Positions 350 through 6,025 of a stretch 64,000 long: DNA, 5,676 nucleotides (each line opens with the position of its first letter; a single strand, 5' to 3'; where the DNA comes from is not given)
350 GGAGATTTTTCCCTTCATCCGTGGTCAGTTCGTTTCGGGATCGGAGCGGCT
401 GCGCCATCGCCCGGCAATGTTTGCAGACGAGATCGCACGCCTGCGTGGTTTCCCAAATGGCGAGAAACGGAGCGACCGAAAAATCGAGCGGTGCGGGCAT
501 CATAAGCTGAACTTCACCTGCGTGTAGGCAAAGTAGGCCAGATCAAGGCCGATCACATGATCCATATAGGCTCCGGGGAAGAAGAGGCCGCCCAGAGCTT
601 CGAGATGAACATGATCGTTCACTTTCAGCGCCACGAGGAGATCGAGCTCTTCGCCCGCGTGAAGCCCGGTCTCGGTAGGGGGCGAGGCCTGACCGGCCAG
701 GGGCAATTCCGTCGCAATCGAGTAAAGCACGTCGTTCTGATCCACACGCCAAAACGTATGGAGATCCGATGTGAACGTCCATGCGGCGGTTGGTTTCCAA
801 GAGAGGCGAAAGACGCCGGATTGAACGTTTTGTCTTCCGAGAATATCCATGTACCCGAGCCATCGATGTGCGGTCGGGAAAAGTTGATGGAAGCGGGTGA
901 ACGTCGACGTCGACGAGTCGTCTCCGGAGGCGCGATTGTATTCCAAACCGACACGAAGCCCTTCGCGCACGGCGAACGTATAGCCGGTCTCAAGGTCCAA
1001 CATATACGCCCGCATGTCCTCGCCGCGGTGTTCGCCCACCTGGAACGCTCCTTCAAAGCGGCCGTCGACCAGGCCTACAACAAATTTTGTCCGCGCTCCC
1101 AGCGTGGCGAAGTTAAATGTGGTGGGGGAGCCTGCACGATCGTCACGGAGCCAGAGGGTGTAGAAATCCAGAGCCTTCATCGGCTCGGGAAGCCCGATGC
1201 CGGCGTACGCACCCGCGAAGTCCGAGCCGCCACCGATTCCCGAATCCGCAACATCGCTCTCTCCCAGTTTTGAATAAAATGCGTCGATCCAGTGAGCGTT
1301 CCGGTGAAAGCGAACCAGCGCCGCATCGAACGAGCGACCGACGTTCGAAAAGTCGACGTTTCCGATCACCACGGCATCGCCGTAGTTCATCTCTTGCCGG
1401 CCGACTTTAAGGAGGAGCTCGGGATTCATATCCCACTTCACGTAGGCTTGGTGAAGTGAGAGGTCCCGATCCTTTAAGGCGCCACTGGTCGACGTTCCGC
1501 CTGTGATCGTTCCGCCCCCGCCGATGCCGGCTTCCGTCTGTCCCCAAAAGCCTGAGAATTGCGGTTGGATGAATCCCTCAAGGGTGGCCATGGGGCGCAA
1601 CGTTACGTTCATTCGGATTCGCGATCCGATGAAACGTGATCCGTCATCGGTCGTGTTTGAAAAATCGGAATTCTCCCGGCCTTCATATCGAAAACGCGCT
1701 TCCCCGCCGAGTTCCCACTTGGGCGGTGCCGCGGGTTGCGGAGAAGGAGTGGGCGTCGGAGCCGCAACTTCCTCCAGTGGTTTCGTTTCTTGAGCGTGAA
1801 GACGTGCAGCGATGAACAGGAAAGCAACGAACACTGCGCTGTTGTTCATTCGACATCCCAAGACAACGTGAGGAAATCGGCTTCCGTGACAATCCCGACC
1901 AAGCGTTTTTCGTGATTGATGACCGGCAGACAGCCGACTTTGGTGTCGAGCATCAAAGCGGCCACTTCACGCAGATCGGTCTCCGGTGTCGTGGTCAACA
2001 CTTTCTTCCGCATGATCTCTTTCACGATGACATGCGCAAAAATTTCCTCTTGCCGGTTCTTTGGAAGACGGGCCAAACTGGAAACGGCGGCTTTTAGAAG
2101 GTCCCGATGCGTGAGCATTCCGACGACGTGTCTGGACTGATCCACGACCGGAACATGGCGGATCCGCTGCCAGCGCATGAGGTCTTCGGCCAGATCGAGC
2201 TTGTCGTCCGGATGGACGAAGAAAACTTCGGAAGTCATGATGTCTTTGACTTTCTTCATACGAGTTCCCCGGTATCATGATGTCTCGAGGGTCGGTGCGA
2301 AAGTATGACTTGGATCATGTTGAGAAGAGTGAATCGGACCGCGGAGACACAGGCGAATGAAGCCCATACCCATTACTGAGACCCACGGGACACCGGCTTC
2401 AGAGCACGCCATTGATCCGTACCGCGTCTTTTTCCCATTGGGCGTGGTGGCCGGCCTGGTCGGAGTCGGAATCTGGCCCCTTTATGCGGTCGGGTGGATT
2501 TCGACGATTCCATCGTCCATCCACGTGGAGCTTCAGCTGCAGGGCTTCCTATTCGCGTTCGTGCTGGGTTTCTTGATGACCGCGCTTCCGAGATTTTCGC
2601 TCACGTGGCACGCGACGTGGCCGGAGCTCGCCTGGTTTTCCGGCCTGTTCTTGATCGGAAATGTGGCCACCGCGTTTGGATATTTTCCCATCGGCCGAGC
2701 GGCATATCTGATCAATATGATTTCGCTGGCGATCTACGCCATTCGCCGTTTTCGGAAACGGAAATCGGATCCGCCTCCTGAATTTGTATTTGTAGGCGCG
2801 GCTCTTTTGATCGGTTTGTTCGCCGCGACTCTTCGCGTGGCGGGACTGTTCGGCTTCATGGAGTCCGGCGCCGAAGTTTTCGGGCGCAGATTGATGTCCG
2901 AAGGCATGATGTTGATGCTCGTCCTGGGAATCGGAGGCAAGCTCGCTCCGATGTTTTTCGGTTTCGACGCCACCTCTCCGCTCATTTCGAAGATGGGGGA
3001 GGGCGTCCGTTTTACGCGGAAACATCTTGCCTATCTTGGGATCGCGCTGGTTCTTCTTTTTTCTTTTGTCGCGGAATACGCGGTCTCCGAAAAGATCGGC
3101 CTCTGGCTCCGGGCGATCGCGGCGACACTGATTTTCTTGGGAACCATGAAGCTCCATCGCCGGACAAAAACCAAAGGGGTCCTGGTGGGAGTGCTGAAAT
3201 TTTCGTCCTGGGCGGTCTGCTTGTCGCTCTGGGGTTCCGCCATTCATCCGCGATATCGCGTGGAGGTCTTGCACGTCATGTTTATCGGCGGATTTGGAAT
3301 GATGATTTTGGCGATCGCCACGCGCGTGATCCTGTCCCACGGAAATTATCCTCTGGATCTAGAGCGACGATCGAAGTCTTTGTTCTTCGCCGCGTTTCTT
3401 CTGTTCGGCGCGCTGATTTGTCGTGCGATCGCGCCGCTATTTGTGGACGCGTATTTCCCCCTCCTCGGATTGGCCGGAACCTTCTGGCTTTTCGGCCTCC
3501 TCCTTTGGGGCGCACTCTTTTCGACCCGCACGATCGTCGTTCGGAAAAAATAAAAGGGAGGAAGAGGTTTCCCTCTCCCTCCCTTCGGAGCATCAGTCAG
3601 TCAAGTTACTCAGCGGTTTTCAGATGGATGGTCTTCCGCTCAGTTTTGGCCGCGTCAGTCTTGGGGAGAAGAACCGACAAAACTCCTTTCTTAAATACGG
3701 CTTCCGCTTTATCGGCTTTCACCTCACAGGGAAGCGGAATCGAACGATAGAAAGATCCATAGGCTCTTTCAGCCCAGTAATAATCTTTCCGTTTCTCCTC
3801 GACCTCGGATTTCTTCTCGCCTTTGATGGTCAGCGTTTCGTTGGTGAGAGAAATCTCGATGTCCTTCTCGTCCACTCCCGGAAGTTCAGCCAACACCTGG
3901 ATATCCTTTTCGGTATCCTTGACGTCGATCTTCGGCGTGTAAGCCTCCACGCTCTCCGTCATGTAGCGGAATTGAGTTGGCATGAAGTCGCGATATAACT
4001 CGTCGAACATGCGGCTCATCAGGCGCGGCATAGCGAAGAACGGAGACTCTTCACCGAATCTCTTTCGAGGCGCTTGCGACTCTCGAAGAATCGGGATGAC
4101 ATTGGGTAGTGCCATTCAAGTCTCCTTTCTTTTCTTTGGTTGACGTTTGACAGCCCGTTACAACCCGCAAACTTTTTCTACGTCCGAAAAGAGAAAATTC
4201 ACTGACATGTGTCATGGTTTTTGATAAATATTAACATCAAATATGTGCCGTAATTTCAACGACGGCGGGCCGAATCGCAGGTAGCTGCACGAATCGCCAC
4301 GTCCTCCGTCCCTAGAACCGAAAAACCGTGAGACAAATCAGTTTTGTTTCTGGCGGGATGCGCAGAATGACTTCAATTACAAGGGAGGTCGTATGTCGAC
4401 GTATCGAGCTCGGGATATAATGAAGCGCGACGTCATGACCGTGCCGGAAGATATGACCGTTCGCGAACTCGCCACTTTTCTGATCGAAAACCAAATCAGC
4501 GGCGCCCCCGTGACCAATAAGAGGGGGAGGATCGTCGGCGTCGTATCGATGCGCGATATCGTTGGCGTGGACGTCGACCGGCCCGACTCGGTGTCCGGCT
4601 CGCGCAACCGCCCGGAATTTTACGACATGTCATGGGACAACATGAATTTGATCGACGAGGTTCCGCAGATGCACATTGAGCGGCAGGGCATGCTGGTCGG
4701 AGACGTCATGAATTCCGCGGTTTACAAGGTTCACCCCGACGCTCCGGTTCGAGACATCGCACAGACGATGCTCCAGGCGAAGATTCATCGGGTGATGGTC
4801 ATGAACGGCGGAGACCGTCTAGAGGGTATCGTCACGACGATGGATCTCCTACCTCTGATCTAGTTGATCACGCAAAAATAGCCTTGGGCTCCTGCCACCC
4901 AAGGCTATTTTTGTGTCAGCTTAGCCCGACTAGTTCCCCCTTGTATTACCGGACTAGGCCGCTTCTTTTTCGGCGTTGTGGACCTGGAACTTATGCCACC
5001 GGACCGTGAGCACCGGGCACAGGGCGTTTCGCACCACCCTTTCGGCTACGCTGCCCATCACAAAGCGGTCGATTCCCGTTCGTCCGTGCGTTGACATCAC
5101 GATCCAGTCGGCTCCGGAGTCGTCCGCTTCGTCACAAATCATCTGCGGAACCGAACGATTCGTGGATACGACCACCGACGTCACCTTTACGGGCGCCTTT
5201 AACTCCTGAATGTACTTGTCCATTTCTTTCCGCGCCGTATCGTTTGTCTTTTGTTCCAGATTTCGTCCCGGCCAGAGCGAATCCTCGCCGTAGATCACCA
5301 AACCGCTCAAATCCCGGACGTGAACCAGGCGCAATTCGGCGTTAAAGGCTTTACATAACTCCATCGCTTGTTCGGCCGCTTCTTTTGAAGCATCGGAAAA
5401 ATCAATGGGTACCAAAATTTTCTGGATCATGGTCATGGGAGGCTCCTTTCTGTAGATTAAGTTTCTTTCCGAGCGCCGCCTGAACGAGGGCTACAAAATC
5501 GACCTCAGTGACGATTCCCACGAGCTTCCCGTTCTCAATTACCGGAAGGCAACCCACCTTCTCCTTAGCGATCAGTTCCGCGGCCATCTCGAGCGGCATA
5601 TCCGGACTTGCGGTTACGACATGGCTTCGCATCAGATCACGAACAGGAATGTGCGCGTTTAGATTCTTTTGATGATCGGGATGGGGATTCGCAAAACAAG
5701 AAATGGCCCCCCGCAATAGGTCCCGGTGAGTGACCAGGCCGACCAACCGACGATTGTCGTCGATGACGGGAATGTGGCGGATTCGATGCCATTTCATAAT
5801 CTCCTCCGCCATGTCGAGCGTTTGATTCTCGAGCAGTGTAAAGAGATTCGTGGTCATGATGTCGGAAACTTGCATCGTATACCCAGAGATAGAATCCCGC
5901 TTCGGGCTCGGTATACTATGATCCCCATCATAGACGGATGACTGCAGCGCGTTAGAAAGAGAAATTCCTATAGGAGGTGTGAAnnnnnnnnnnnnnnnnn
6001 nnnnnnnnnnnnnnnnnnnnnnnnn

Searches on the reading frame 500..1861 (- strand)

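Call 32: search_protein_families(library=pfam, proteins=[window:500-1861:-], max_evalue=0.00001)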
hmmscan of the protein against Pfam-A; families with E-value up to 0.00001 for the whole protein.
window:500-1861:- (453 aa): 1 family
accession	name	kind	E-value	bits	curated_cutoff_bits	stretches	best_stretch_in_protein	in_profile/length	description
PF13372.12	Alginate_exp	-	8e-36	124.1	25.2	1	50-432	4-380/395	Alginate export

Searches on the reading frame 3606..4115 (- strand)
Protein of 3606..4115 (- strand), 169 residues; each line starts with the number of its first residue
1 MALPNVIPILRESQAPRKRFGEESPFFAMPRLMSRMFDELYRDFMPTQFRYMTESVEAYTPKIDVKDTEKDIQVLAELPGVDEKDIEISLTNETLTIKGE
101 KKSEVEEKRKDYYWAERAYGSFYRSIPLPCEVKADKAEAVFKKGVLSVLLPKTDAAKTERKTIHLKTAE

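Call 32: search_protein_families(library=pfam, proteins=[window:3606-4115:-], max_evalue=0.00001)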
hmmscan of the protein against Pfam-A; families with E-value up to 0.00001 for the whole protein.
window:3606-4115:- (169 aa): 2 families
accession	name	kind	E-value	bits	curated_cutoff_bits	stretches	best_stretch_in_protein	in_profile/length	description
PF00011.27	HSP20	-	2e-20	73.2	20.8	1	64-164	1-100/102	Hsp20/alpha crystallin family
PF17886.7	ArsA_HSP20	-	1.8e-06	27.9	22.5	1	72-148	4-61/63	HSP20-like domain found in ArsA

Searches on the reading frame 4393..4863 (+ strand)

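Call 32: search_protein_families(library=pfam, proteins=[window:4393-4863:+], max_evalue=0.00001)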
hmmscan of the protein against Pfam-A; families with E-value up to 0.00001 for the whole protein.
window:4393-4863:+ (156 aa): 1 family
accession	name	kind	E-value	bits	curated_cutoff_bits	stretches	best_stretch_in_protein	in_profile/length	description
PF00571.33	CBS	-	9.6e-28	96.7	24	2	6-58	1-53/57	CBS domain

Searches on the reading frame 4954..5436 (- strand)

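Call 32: search_protein_families(library=pfam, proteins=[window:4954-5436:-], max_evalue=0.00001)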
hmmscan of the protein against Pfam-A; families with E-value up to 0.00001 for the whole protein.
window:4954-5436:- (160 aa): 1 family
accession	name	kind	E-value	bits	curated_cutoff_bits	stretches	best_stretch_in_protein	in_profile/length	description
PF00582.32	Usp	-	9.1e-36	123.9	24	1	3-146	1-141/141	Universal stress protein family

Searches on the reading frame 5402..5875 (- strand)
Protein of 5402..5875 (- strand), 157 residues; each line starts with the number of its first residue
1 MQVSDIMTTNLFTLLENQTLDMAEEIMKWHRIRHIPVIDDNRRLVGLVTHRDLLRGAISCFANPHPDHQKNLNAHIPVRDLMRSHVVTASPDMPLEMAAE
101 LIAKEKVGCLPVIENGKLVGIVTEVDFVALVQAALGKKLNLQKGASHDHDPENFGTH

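Call 32: search_protein_families(library=pfam, proteins=[window:5402-5875:-], max_evalue=0.00001)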
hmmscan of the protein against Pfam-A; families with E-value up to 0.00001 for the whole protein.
window:5402-5875:- (157 aa): 1 family
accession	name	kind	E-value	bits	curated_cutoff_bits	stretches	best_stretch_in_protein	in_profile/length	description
PF00571.33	CBS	-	2e-33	114.9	24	2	78-130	1-54/57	CBS domain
